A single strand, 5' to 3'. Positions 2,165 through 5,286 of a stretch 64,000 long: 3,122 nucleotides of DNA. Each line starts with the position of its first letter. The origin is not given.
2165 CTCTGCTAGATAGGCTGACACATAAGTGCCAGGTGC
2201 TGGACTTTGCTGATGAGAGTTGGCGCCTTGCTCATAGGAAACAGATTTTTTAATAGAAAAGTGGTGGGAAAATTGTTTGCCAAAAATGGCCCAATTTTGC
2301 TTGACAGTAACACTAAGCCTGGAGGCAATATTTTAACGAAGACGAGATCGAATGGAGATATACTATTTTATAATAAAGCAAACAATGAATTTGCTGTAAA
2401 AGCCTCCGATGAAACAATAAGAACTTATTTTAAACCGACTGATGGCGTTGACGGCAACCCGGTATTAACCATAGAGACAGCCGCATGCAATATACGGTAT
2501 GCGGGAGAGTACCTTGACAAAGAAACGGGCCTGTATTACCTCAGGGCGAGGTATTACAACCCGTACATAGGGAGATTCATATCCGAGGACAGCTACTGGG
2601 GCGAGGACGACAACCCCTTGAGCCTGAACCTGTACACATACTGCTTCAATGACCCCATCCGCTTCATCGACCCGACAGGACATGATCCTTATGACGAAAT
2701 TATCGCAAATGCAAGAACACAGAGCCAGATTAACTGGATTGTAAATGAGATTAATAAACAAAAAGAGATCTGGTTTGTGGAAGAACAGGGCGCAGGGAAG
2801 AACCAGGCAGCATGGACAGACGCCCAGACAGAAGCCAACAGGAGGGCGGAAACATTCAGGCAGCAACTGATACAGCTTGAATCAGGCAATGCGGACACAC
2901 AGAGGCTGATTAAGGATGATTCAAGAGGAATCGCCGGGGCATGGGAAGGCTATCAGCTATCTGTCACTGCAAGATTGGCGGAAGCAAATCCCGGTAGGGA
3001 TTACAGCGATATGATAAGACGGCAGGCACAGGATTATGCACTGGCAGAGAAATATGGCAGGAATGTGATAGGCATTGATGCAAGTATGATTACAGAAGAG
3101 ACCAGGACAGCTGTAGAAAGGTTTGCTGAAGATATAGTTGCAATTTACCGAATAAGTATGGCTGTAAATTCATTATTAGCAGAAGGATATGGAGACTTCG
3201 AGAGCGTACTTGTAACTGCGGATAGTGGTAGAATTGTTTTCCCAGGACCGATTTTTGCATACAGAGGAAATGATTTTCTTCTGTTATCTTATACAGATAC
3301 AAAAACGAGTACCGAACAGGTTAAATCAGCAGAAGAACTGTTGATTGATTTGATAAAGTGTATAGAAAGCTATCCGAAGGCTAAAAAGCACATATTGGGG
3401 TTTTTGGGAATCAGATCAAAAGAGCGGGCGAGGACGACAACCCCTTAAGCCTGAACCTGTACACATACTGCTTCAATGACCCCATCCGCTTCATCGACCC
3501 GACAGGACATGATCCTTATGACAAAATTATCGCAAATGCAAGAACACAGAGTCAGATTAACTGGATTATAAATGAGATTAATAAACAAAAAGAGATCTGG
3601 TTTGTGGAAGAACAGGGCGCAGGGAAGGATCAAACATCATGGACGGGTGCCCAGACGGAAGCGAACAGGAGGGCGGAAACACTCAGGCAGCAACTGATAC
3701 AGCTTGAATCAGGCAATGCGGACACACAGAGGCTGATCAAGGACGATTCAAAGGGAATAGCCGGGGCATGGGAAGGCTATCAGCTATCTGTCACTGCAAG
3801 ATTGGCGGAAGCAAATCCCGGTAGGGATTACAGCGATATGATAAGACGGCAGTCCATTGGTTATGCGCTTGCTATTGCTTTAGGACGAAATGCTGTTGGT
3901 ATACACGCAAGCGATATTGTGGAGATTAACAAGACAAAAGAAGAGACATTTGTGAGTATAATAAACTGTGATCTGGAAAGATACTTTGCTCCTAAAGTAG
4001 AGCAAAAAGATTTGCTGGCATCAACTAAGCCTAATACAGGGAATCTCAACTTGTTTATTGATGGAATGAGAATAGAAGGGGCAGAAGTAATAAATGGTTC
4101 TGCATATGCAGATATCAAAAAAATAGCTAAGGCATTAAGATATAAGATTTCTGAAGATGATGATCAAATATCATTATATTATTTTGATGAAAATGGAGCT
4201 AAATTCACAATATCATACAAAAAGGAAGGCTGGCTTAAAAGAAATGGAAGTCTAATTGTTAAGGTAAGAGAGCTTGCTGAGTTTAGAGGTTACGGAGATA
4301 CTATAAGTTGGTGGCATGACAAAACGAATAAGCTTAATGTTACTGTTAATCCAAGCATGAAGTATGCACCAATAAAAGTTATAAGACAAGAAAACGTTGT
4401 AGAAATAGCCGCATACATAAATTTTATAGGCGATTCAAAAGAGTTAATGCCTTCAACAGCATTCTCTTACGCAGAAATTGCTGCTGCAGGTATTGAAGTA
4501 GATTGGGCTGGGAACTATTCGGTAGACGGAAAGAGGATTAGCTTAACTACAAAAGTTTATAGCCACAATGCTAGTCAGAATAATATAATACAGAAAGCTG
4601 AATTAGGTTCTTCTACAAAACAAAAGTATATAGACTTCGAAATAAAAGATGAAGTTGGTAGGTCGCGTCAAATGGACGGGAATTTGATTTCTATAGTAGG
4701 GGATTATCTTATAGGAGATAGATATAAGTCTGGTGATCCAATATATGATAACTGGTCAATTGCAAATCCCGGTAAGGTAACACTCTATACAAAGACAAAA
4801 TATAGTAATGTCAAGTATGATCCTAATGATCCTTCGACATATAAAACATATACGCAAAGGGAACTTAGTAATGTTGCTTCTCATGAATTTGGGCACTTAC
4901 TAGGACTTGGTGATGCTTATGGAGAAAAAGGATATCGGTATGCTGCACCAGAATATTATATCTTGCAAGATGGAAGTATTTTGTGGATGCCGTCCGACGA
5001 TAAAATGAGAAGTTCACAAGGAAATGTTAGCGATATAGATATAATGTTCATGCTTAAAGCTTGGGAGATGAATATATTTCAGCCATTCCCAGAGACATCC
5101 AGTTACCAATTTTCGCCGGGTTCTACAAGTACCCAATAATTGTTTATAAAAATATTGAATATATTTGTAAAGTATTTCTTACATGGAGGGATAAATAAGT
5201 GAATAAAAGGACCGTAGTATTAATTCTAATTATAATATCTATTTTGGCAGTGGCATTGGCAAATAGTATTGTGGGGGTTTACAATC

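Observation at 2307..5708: IS21-interrupted RHS locus with a two-cassette array of C-terminal toxin tips next to tRNA genes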

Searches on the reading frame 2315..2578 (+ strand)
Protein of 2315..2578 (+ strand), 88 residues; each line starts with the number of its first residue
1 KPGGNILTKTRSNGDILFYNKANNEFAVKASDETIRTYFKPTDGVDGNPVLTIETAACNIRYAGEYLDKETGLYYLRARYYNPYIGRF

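Call 21: find_related_loci(query=window:2315-2578:+, collection=genome_contigs, flank=10000)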
Query seq(88 aa) (88 aa) in genome_contigs; peptide patterns used: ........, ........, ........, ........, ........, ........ (x = any residue, [..] = any of these).
359 stretches matched a pattern; 121 encode a relative of the query (tblastn E <= 1e-3); the best 80 are kept; 79 distinct loci.
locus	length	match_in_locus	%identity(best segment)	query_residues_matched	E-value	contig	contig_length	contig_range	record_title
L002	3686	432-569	89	1-46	1e-24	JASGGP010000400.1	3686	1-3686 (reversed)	MAG: Lacrimispora sp. isolate 5H035 JMF-2111-06-0005.hyb.bin.35_399, whole genome shotgun sequence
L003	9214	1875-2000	83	47-88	1e-21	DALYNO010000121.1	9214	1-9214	MAG TPA_asm: Anaerocolumna sp. isolate CTOTU46736 NODE_738_length_9214_cov_5.284638, whole genome shotgun sequence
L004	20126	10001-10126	81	47-88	2e-20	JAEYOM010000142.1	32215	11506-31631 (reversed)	MAG: Bacillota bacterium isolate OH_CBB_152 k127_1281259, whole genome shotgun sequence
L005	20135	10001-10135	78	1-45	3e-19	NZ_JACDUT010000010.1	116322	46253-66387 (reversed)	Thermaerobacillus caldiproteolyticus strain DSM 15730 Ga0415321_10, whole genome shotgun sequence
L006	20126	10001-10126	79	47-88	6e-19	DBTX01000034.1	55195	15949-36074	MAG TPA_asm: Hungateiclostridiaceae bacterium UBA1305 UBA1305_contig_7164, whole genome shotgun sequence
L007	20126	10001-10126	79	47-88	7e-19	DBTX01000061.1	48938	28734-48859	MAG TPA_asm: Hungateiclostridiaceae bacterium UBA1305 UBA1305_contig_1871, whole genome shotgun sequence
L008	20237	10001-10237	51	11-88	1e-18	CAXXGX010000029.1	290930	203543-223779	MAG: Clostridia bacterium isolate 6f746f25-b6c4-487c-b3b2-1da827f770e4 genome assembly, contig: contig_29, whole genome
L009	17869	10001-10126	76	47-88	2e-18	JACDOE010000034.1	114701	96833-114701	MAG: Bacillaceae bacterium isolate GB_MAG13_007 c_000000000156, whole genome shotgun sequence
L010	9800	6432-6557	79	47-88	2e-18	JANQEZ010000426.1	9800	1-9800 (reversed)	MAG: Clostridia bacterium isolate PL23a_bin.55 k99_1485351, whole genome shotgun sequence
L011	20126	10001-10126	79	47-88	5e-18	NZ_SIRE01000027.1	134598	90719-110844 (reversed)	Paenibacillus thalictri strain N2SHLJ1 Scaffold26_1, whole genome shotgun sequence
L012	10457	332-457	79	47-88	1e-17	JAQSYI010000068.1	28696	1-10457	MAG: Paenibacillaceae bacterium isolate L_E1_T20_A_bin.89 scaffold_2331, whole genome shotgun sequence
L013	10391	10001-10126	79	47-88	1e-17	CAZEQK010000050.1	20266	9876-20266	MAG TPA_asm: uncultured Bacillaceae bacterium isolate SRP323688_co1_29 genome assembly, contig: NODE_4404_length_20266_c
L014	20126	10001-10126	76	47-88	1e-17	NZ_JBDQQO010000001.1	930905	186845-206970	Gorillibacterium sp. CAU 1737 contig1, whole genome shotgun sequence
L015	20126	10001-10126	76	47-88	1e-17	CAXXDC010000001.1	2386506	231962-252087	MAG: Clostridia bacterium isolate 80130c35-1b44-45cf-b5f4-dec04e696a57 genome assembly, contig: contig_1, whole genome s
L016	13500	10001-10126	76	47-88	2e-17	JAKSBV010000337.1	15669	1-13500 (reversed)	MAG: Bacillota bacterium isolate MAG.222 k141_702345, whole genome shotgun sequence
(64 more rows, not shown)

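Call 24: find_related_loci(query=window:2315-2578:+, collection=metagenome_contigs, flank=10000)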
Query seq(88 aa) (88 aa) in metagenome_contigs; peptide patterns used: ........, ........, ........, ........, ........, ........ (x = any residue, [..] = any of these).
600 stretches matched a pattern (row limit reached: there are more); 333 encode a relative of the query (tblastn E <= 1e-3); the best 80 are kept; 79 distinct loci.
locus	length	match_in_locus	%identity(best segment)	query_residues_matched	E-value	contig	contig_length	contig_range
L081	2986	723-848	100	47-88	3e-25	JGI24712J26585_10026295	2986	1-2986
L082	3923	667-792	100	47-88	1e-24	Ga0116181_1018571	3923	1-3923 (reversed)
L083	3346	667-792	100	47-88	1e-24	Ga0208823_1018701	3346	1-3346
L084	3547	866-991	98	47-88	1e-24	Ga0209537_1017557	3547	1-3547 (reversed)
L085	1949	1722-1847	93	47-88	2e-22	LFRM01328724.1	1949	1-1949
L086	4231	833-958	90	47-88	2e-22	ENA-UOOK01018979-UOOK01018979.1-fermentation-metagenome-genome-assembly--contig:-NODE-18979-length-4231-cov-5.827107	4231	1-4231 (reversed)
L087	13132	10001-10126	83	47-88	3e-21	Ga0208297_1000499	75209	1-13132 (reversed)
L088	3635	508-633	83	47-88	3e-21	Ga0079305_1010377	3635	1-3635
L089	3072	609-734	86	47-88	5e-21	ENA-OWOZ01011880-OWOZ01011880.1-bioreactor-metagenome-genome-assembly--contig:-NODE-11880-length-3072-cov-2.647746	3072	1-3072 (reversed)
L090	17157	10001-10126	79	47-88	3e-19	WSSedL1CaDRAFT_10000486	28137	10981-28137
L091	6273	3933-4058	79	47-88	4e-19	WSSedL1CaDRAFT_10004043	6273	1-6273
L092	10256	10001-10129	77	47-88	8e-18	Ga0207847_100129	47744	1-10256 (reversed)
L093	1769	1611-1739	77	47-88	3e-17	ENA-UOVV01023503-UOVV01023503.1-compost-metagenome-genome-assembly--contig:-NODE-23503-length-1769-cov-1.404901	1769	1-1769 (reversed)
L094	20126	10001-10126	74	47-88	6e-17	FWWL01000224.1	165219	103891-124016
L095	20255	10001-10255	41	3-88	1e-13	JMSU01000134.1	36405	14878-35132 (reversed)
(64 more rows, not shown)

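Call 46: search_protein_families(library=pfam, proteins=[L002:63-587:+, L005:9737-10153:+, L002:611-853:+, L005:10160-10420:+], max_evalue=0.1)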
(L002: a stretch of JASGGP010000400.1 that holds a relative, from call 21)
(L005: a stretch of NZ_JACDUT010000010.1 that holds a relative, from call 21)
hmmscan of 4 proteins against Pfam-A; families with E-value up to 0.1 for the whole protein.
L002:63-587:+ (175 aa): 1 family
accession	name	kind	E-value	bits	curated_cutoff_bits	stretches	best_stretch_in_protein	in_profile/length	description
PF14449.11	PT-TG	-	0.00013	22.3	23.5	1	34-82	17-66/68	Pre-toxin TG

L005:9737-10153:+ (139 aa): 1 family
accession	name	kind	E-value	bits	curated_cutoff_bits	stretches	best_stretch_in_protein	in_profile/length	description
PF10794.15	DUF2606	-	0.058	13.6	25.4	0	86-120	76-110/134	Protein of unknown function (DUF2606)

L002:611-853:+ (81 aa): 1 family
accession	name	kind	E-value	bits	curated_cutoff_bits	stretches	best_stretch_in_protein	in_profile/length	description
PF14206.11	Cys_rich_CPCC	-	6.1e-30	103.3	24.5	1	4-79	1-75/75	Cysteine-rich CPCC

L005:10160-10420:+ (87 aa): 1 family
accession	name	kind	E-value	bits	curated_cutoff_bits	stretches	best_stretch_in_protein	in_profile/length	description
PF14206.11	Cys_rich_CPCC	-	0.014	15.6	24.5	1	8-42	3-28/75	Cysteine-rich CPCC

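Call 53: search_solved_structures(query=L002:63-587:+, max_evalue=1)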
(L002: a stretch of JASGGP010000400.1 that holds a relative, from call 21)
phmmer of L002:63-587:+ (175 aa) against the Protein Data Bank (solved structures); distinct sequences matched with E-value up to 1: 4.
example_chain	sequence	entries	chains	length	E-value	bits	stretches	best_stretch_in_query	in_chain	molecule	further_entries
8ey4_A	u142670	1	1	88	2.8e-15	60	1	96-174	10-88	PT-VENN domain-containing protein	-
9hjx_C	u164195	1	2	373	0.32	14.3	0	62-114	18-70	proton-translocating NAD(P)(+) transhydrogenase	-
4izh_A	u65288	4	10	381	0.33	14.3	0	62-114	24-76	NAD/NADP transhydrogenase alpha subunit 1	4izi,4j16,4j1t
4o9u_E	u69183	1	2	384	0.34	14.2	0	62-114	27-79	NAD/NADP transhydrogenase alpha subunit 1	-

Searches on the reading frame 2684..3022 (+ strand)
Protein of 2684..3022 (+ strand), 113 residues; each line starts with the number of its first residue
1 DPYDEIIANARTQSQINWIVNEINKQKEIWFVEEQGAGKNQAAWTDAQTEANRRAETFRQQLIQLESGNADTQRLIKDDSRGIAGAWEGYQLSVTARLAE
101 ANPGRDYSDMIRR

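Call 65: search_protein_representatives(protein=window:2684-3022:+)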
Query: 113 residues. Proteins with E-value up to 0.001 (for the whole library): 12; up to 1e-10: 9; up to 1e-30: 4. The best 12 are listed.
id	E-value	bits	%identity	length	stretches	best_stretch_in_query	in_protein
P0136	1.2e-66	237.9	100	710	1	1-113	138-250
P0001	7.1e-65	232.2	97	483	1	1-113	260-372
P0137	4.3e-44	165.3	98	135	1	32-113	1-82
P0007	1.7e-43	163.4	100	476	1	32-113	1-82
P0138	6.2e-13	65.1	68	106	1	63-112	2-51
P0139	7.5e-13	64.8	46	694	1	9-94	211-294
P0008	7.5e-12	61.6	41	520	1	11-98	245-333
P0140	8.3e-12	61.5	52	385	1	26-93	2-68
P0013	3.4e-11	59.5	34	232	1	10-112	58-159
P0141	6.0e-10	55.5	42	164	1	19-97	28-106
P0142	2.7e-05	40.5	39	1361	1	13-93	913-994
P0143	1.5e-04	38.2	37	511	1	16-93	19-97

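Call 70: search_protein_families(library=pfam, proteins=[P0136], max_evalue=0.01)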
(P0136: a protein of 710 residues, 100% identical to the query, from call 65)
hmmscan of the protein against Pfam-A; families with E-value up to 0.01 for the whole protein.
P0136 (710 aa): 0 families

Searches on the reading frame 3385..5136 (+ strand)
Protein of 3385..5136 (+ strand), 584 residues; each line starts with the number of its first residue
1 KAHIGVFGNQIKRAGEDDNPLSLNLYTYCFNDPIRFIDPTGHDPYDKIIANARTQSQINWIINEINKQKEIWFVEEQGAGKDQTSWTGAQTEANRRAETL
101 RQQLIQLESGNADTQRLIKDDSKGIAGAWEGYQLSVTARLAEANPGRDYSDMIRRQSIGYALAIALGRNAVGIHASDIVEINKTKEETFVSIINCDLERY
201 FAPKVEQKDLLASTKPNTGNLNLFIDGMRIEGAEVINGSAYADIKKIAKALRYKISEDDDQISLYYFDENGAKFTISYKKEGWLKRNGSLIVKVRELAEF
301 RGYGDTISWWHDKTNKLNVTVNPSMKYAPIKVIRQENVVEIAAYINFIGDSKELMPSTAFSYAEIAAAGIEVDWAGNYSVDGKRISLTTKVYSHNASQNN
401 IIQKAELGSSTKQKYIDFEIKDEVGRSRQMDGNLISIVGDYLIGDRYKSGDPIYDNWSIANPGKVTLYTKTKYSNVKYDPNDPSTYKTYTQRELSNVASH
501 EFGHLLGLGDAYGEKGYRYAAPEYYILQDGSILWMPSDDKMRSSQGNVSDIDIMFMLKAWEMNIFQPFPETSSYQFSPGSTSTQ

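Call 7: search_protein_families(library=pfam, proteins=[window:3385-5136:+], max_evalue=1)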
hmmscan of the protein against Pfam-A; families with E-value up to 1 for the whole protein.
window:3385-5136:+ (584 aa): 1 family
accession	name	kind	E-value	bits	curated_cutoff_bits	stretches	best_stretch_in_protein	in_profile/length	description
PF00413.30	Peptidase_M10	-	0.00061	20.1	24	1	463-510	102-124/159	Matrixin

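Call 8: search_protein_families(library=ncbifam, proteins=[window:3385-5136:+], max_evalue=1)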
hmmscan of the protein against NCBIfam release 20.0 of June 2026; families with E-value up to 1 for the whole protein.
window:3385-5136:+ (584 aa): 3 families
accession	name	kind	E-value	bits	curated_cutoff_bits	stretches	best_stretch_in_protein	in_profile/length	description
TIGR03696.1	Rhs_assc_core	domain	2.8e-05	24.5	32.5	1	18-42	55-76/76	RHS repeat-associated core domain-containing protein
TIGR03296.1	M6dom_TIGR03296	domain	0.00021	21.3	110.8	1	485-514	157-186/286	M6 family metalloprotease domain-containing protein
TIGR03952.1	metzin_BF0631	equivalog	0.0069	15.4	208.1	1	457-515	194-253/351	zinc-dependent metalloproteinase lipoprotein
